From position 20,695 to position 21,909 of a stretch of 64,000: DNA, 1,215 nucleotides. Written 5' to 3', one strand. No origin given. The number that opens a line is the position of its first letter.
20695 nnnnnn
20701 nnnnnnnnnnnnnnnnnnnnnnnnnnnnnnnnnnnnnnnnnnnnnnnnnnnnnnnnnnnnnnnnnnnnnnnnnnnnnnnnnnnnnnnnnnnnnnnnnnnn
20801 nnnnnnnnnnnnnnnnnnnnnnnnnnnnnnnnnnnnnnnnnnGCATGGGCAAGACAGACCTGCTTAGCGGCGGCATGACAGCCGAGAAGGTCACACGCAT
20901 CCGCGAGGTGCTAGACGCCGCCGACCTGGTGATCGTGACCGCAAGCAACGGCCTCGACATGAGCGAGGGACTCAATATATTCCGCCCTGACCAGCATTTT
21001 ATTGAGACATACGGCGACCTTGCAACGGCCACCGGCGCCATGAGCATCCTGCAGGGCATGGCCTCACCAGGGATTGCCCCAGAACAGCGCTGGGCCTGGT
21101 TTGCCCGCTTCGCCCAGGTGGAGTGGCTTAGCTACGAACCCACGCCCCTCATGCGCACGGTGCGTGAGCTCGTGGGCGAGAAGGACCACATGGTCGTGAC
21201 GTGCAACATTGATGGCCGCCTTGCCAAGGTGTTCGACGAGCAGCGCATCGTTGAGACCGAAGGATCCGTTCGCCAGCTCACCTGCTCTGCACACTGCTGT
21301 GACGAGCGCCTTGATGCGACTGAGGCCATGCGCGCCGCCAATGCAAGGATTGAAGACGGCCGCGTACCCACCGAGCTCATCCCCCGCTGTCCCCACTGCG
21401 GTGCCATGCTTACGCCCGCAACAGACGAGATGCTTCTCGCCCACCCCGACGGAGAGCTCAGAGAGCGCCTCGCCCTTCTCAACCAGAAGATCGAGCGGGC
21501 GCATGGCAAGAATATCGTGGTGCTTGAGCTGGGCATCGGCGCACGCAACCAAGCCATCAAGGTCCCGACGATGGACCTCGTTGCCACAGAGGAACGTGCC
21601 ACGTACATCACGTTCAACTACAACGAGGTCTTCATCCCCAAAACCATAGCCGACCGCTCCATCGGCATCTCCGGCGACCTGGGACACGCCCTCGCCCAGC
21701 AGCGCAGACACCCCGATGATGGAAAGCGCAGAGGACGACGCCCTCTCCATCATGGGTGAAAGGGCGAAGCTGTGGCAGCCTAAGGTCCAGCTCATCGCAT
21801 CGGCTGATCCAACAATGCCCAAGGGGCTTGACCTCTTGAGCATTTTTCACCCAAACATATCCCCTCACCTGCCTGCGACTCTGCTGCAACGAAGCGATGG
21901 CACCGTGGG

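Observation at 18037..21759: TetR-linked cluster of three divergent SIR2-like paralogues, all lacking the sirtuin catalytic histidine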

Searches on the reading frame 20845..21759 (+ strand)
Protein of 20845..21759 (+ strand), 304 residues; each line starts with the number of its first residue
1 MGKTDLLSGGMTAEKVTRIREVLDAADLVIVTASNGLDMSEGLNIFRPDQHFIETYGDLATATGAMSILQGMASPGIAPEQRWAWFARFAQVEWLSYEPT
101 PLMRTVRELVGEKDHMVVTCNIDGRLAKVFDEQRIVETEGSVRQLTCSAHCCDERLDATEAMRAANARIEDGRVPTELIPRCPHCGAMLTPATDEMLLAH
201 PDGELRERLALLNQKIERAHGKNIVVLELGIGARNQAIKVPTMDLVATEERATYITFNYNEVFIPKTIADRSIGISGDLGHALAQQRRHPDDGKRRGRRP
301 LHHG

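Call 3: search_protein_families(library=pfam, proteins=[window:20845-21759:+], max_evalue=1)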
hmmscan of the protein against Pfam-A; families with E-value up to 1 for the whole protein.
window:20845-21759:+ (304 aa): 2 families
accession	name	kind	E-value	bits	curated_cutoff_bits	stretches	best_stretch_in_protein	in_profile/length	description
PF02146.23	SIR2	-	2.2e-05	24.9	24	1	79-191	42-143/180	Sir2 family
PF02591.20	Zn_ribbon_9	-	0.041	14.4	29.1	1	178-189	22-33/33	C4-type zinc ribbon domain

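Call 4: search_protein_families(library=ncbifam, proteins=[window:20845-21759:+], max_evalue=1)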
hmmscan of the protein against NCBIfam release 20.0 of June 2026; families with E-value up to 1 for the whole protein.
window:20845-21759:+ (304 aa): 6 families
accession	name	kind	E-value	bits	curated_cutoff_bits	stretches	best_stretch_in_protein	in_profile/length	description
NF001753.0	PRK00481.1-3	subfamily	1.5e-09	37.2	243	1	16-192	3-162/252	NAD-dependent protein deacylase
NF040867.1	prot_deacyl_CobB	equivalog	6.6e-08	32.1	320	1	19-262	3-217/242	NAD-dependent protein deacetylase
NF001754.0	PRK00481.1-4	equivalog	3.7e-05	22.9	252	1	14-159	3-140/244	NAD-dependent protein deacylase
NF001752.0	PRK00481.1-1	equivalog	0.0054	16.3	221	1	107-165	90-146/242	NAD-dependent protein deacylase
NF010736.0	PRK14138.1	equivalog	0.017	14.3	395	1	116-207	92-171/244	NAD-dependent deacetylase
NF003738.0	PRK05333.1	equivalog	0.074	11.9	305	1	155-192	160-199/295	NAD-dependent protein deacetylase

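Call 6: search_solved_structures(query=window:20845-21759:+, max_evalue=1, show_alignments=2)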
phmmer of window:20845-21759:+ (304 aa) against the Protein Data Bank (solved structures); distinct sequences matched with E-value up to 1: 19.
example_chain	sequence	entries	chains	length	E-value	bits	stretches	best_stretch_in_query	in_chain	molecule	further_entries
5a3a_A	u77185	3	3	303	3.9e-17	66.3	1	17-280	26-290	SIR2 FAMILY PROTEIN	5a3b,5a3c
8rsn_A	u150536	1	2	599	1.6e-09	41.3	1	17-283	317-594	ADP-ribose 1''-phosphate phosphatase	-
8z56_A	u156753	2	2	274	0.43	13.6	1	82-191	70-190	NAD-dependent protein deacylase sirtuin-5, mitochondrial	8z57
6enx_A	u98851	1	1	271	0.53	13.3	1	96-191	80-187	NAD-dependent protein deacylase sirtuin-5, mitochondrial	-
6eo0_A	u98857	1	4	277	0.55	13.3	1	96-191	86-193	NAD-dependent protein deacylase sirtuin-5, mitochondrial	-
4utn_A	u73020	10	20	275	0.55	13.3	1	96-191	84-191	NAD-DEPENDENT PROTEIN DEACYLASE SIRTUIN-5, MITOCHONDRIAL | SIRTUIN 5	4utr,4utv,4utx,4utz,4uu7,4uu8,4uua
6fky_A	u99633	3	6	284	0.58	13.2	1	96-191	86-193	NAD-dependent protein deacylase sirtuin-5, mitochondrial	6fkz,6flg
4g1c_A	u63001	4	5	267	0.76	12.8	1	93-191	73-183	NAD-dependent protein deacylase sirtuin-5, mitochondrial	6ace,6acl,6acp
6ljk_A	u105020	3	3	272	0.77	12.8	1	82-191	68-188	NAD-dependent protein deacylase sirtuin-5, mitochondrial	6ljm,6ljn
2b4y_A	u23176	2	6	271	0.77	12.8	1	82-191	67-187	NAD-dependent deacetylase sirtuin-5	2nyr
9v0h_A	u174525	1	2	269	0.77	12.8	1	93-191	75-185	NAD-dependent protein deacylase sirtuin-5, mitochondrial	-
6aco_A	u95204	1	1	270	0.77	12.8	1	82-191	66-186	NAD-dependent protein deacylase sirtuin-5, mitochondrial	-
3rig_A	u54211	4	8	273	0.77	12.8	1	82-191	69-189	NAD-dependent deacetylase sirtuin-5 | NAD-dependent lysine demalonylase and desuccinylase sirtuin-5, mitochondrial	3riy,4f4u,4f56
8gbl_A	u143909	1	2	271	0.78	12.8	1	82-191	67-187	NAD-dependent protein deacylase sirtuin-5, mitochondrial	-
4hda_A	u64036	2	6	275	0.79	12.8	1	82-191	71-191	NAD-dependent protein deacylase sirtuin-5, mitochondrial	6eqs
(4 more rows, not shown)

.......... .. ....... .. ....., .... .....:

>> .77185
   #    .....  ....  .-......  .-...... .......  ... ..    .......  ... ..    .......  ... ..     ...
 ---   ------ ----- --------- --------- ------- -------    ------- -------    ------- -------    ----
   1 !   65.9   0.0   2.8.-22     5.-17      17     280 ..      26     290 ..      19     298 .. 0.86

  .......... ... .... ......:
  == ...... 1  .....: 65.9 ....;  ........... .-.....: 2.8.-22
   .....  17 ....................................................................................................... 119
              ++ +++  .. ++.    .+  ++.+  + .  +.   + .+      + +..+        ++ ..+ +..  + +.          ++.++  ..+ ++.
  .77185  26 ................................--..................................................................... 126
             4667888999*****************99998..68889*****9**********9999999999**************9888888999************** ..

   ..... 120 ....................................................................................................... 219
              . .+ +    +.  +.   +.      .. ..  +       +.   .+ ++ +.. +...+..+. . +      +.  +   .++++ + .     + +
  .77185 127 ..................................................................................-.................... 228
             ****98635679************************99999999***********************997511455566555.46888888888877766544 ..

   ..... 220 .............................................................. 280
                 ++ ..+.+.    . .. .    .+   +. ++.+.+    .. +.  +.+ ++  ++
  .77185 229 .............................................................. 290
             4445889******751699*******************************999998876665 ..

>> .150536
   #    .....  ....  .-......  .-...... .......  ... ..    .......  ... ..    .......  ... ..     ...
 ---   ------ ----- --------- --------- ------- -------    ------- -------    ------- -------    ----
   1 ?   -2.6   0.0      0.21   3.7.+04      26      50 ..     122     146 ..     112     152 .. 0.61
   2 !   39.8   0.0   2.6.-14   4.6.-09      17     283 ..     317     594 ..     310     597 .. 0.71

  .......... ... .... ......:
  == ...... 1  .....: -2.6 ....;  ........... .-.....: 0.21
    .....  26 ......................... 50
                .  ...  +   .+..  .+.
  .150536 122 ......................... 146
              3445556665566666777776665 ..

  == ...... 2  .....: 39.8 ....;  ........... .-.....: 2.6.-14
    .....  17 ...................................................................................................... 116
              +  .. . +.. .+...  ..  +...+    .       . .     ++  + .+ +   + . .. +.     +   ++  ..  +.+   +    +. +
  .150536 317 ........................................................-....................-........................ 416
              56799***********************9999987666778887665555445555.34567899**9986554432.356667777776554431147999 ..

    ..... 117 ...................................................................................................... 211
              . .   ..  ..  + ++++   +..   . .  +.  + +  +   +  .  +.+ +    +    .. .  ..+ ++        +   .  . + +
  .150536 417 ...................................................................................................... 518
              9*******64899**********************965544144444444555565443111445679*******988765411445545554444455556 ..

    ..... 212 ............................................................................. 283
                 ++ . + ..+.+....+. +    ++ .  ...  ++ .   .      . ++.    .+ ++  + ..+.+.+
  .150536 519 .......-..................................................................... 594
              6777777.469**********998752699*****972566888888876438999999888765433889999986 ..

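Call 18: find_homologous_proteins(query=window:20845-21759:+)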
Query window:20845-21759:+ (304 aa): 88 proteins with E <= 0.001 among 5066 candidates.
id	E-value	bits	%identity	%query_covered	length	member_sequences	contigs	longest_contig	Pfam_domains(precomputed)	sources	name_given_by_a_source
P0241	3.8e-202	688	100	100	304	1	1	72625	PF02146.24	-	-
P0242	2.7e-90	321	55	90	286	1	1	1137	-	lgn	-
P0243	2.0e-89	318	55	90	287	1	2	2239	-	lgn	-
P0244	3.9e-87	311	53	91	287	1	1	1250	-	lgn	-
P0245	9.0e-87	310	56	84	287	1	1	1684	-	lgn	-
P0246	6.4e-85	304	52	90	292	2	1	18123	-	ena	-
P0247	5.8e-84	301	52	89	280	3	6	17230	-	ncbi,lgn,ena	-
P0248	6.5e-84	300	51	90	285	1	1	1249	-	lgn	-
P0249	2.1e-83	299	50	90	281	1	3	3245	-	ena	-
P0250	6.1e-83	297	54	88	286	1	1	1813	-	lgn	-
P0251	1.1e-82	296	52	90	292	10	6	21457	-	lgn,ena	-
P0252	1.8e-82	296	51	93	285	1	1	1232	-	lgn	-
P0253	1.2e-81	293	50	90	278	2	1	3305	-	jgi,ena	-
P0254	1.3e-80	290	51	91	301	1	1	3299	-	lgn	-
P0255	7.7e-80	287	50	91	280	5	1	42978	-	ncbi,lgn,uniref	ncbi:hypothetical protein [Slackia heliotrinireducens]|uniref:hypothetical protein n=1 Tax=Slackia h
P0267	8.4e-66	241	46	89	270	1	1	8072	-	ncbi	-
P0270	2.6e-54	203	38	90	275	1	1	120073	-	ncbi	-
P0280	4.3e-48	183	39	91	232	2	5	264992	-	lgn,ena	-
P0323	8.4e-32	129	32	90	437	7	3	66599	PF06172.18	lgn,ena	-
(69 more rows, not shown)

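Call 20: find_encoding_contigs(protein=P0270, flank=8000, max_places=2)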
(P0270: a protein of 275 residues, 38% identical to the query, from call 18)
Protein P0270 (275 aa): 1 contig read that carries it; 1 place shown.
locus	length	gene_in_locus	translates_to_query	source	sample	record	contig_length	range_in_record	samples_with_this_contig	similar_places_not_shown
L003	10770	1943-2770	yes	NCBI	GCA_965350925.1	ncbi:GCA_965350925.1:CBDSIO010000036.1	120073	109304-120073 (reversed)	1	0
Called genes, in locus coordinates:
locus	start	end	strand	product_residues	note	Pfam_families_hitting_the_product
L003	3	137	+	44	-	?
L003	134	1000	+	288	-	-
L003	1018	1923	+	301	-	-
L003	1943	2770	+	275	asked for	-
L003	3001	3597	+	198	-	PF07505:DUF5131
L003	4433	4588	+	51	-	-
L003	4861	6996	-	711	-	PF05649:Peptidase_M13_N, PF01431:Peptidase_M13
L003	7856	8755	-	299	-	PF00126:HTH_1, PF03466:LysR_substrate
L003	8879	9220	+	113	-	-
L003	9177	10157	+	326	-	PF12740:PETase, PF01738:DLH (weak), PF02129:Peptidase_S15, PF00561:Abhydrolase_1 (weak), PF00326:Peptidase_S9 (faint)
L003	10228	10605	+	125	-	PF02525:Flavodoxin_2, PF03358:FMN_red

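Call 21: find_encoding_contigs(protein=P0255, flank=8000, max_places=2)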
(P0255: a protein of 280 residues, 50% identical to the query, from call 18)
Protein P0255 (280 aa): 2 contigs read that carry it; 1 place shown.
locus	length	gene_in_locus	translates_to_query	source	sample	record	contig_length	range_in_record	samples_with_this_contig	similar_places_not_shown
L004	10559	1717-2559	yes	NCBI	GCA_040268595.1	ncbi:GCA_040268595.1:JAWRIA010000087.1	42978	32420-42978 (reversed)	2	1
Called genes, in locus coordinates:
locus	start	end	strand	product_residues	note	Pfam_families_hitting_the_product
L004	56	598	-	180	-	PF00440:TetR_N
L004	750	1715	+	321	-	-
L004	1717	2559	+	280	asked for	-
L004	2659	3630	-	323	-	PF08240:ADH_N, PF00107:ADH_zinc_N, PF13602:ADH_zinc_N_2 (weak)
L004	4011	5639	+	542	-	PF01381:HTH_3, PF07022:Phage_CI_repr (weak), PF12844:HTH_19, PF13443:HTH_26 (weak), PF13560:HTH_31, PF13349:DUF4097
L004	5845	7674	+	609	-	-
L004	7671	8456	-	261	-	PF02567:PhzC-PhzF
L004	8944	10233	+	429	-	PF02515:CoA_transf_3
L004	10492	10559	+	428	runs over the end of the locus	PF07690:MFS_1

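Call 22: find_encoding_contigs(protein=P0267, flank=8000, max_places=2)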
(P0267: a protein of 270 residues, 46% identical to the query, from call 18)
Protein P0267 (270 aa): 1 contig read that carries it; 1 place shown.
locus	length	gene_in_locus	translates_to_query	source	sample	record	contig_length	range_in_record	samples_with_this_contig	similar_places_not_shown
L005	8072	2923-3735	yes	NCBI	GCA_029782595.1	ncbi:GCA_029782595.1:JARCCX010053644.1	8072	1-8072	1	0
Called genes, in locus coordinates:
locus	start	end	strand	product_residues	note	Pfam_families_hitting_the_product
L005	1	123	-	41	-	?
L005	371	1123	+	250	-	PF01794:Ferric_reduct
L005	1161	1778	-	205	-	PF00440:TetR_N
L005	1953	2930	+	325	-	-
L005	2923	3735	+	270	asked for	-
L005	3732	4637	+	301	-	-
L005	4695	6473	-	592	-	PF00890:FAD_binding_2, PF01266:DAO, PF01494:FAD_binding_3 (faint), PF07992:Pyr_redox_2 (weak), PF12831:FAD_oxidored, PF13450:NAD_binding_8 (weak), PF00890:FAD_binding_2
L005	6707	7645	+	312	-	PF00126:HTH_1, PF03466:LysR_substrate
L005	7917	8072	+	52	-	?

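Call 26: find_related_loci(query=A3, collection=genome_contigs, flank=8000)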
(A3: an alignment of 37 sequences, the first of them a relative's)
Query A3 (304 aa) in genome_contigs; peptide patterns used: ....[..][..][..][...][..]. (x = any residue, [..] = any of these).
599 stretches matched a pattern (row limit reached: there are more); 593 encode a relative of the query (tblastn E <= 1e-3); the best 80 are kept; 80 distinct loci.
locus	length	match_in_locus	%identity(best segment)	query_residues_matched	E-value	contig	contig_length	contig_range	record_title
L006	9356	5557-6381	49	11-284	1e-82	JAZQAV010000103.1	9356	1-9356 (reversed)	MAG: Eggerthellaceae bacterium isolate T1900044642_TS20190108.MAGScoT_cleanbin_000033 SGB_1283_k141_1337591, whole genom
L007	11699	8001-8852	46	3-285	2e-82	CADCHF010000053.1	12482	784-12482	MAG: uncultured Coriobacteriaceae bacterium isolate RUG14646 genome assembly, contig: RUG14646_asm_53, whole genome shot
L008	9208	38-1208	44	15-285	4e-70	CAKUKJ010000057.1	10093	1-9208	MAG: uncultured Coriobacteriales bacterium isolate REFINED_METABAT215_TOP10_CONTIGS_1500_ASSEMBLY_K77_MERGED__Hadza_MoBi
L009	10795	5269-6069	41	18-283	1e-62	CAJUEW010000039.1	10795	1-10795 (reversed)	MAG TPA_asm: uncultured Lachnospiraceae bacterium isolate MGBC129972 genome assembly, contig: MGBC129972.39, whole genom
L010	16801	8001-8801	39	19-284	9e-63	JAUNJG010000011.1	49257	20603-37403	MAG: Eubacteriales bacterium isolate S2A_St_15 NODE_158_length_49257_cov_72.980285, whole genome shotgun sequence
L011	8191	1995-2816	40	14-285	1e-62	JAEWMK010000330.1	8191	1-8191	MAG: Bacillota bacterium isolate OH_PDB_133 k127_22404, whole genome shotgun sequence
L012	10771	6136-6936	38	18-283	2e-62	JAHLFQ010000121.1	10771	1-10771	MAG: Candidatus Cellulosilyticum pullistercoris isolate B5-657 B5M64__C51655_L10771, whole genome shotgun sequence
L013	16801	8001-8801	39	16-285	5e-62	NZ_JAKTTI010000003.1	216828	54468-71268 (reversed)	Fredinandcohnia quinoae strain SECRCQ15 NODE_3_length_216828_cov_32.526228, whole genome shotgun sequence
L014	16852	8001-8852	39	3-283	8e-62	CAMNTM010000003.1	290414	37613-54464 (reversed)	MAG: uncultured Lachnospiraceae bacterium isolate SRR19792994_bin.13_metawrap_v1.3_MAG genome assembly, contig: ERZ12290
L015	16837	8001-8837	39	9-285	1e-61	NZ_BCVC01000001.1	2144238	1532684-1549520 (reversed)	Lederbergia lenta NBRC 16444, whole genome shotgun sequence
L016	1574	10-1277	39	18-283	2e-64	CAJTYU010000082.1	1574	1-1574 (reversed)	MAG TPA_asm: uncultured Dorea sp. isolate MGBC119866 genome assembly, contig: MGBC119866.82, whole genome shotgun sequen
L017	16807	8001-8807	41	18-285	1e-61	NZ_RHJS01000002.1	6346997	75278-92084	Schaedlerella arabinosiphila strain DSM 106076 000000F_quiver_pilon, whole genome shotgun sequence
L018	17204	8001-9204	41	18-283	2e-61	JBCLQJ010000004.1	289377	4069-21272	Lachnospiraceae bacterium 62-35 voucher GPTB0117 scaffold4, whole genome shotgun sequence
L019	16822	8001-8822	40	14-285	6e-61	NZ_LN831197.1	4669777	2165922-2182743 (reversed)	Bacillus niameyensis strain SIT3, whole genome shotgun sequence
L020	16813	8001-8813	38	14-283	1e-60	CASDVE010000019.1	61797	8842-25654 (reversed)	uncultured Eubacteriales bacterium isolate A18_L2_319319_idba_bin.24 genome assembly, contig: A18_L2_319319_idba_bin.24.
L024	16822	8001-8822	41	14-285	3e-60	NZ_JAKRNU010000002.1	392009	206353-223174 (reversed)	Sporosarcina sp. ACRSM NODE_2_length_392009_cov_10.759334_pilon, whole genome shotgun sequence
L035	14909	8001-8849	36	2-288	4e-59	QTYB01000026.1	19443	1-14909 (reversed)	Ruminococcus sp. AM36-2AA AM36-2AA.Scaf26, whole genome shotgun sequence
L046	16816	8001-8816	37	15-285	2e-57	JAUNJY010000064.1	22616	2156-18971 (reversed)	MAG: bacterium isolate S2R_St_11 NODE_598_length_22616_cov_15.108329, whole genome shotgun sequence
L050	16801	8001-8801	39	19-287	1e-56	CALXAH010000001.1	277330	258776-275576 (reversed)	MAG: uncultured Gemmiger sp. isolate BRZ_NC__bin37 genome assembly, contig: BRZ_NC__NODE_31_length_277330_cov_8.894750,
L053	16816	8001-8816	38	14-287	1e-56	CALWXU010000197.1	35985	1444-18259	MAG: uncultured Flavonifractor sp. isolate BRZ_DI__bin77 genome assembly, contig: BRZ_DI__NODE_1140_length_35985_cov_18.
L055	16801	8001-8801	39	19-287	4e-56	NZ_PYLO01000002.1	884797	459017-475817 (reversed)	Clostridium fessum strain SNUG30386 scaffold_1, whole genome shotgun sequence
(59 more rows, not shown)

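Call 33: search_protein_families(library=pfam, proteins=[L012:6967-8088:+, L055:2419-2757:-, L024:9459-11033:+, L053:1596-2648:-, L003:3001-3597:+, L035:12104-12763:-, L050:3639-4163:-, P0323], max_evalue=0.001)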
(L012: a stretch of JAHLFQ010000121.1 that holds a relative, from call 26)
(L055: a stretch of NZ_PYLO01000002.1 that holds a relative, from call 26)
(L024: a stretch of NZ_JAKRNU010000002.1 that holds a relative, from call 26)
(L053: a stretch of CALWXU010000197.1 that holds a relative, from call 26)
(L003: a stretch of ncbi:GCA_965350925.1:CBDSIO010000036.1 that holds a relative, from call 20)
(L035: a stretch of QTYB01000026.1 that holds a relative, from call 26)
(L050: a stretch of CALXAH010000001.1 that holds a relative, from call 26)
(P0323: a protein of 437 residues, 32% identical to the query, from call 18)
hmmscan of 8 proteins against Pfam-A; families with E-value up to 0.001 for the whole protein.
L012:6967-8088:+ (373 aa): 2 families
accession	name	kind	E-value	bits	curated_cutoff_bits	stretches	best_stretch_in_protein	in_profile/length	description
PF00857.26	Isochorismatase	-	9.4e-22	78.4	27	1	198-366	3-169/175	Isochorismatase domain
PF01966.28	HD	-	1.8e-06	28.6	22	1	43-153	3-115/116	HD domain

L055:2419-2757:- (112 aa): 8 families
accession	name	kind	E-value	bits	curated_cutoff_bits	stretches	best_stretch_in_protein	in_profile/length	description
PF01638.23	HxlR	-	3.2e-28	97.9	20.8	1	18-106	1-88/91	HxlR-like helix-turn-helix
PF01022.26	HTH_5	-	5.3e-06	26.6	22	1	26-68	6-46/47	Bacterial regulatory protein, arsR family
PF01047.28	MarR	-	8.1e-06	26.1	24.6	1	30-70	12-50/59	MarR family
PF12802.13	MarR_2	-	3e-05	24.5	27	1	19-70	3-53/61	MarR family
PF12840.13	HTH_20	-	6.7e-05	23.2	27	1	32-69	15-50/51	Helix-turn-helix domain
PF03551.20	PadR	-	0.0003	21.1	27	1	42-90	20-72/75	Transcriptional regulator PadR-like family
PF25213.1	HVO_A0261_N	-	0.00051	20.3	35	1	29-71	18-58/86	HVO_A0261 N-terminal domain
PF13601.12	HTH_34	-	0.00087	19.8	27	0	27-98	6-77/80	Winged helix DNA-binding domain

L024:9459-11033:+ (524 aa): 4 families
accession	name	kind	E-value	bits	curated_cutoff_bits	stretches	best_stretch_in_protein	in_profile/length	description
PF17767.7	NAPRTase_N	-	2e-40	138.4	32.6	1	48-171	1-125/125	Nicotinate phosphoribosyltransferase (NAPRTase) N-terminal domain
PF17956.6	NAPRTase_C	-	5.6e-32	110.9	23.3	1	398-506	2-110/111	Nicotinate phosphoribosyltransferase C-terminal domain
PF04095.22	NAPRTase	-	1.4e-08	35.2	20.8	1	192-372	3-198/239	Nicotinate phosphoribosyltransferase (NAPRTase) family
PF02749.22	QRPTase_N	-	2.8e-05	24.7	27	1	135-171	43-79/82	Quinolinate phosphoribosyl transferase, N-terminal domain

L053:1596-2648:- (350 aa): 1 family
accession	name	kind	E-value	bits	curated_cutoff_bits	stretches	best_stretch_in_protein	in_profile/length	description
PF04055.27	Radical_SAM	-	8.8e-16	58.9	29.5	1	80-239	1-156/166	Radical SAM superfamily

L003:3001-3597:+ (198 aa): 1 family
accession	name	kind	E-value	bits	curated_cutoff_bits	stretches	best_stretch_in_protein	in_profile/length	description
PF07505.17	DUF5131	-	4.6e-23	82.4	28.9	1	37-161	88-214/243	Protein of unknown function (DUF5131)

L035:12104-12763:- (219 aa): 0 families

L050:3639-4163:- (174 aa): 1 family
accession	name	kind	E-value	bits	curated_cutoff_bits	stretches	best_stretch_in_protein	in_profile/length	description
PF01613.24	Flavin_Reduct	-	1.7e-18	67.7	27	1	22-163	5-147/153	Flavin reductase like domain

P0323 (437 aa): 1 family
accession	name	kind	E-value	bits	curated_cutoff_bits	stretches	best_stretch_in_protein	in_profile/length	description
PF06172.17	Cupin_5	-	1.6e-05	25.4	25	1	316-395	39-119/139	Cupin superfamily (DUF985)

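Call 36: search_protein_families(library=padloc, proteins=[window:20845-21759:+], max_evalue=0.01)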
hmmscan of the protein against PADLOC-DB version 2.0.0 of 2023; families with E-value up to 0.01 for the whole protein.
window:20845-21759:+ (304 aa): 0 families
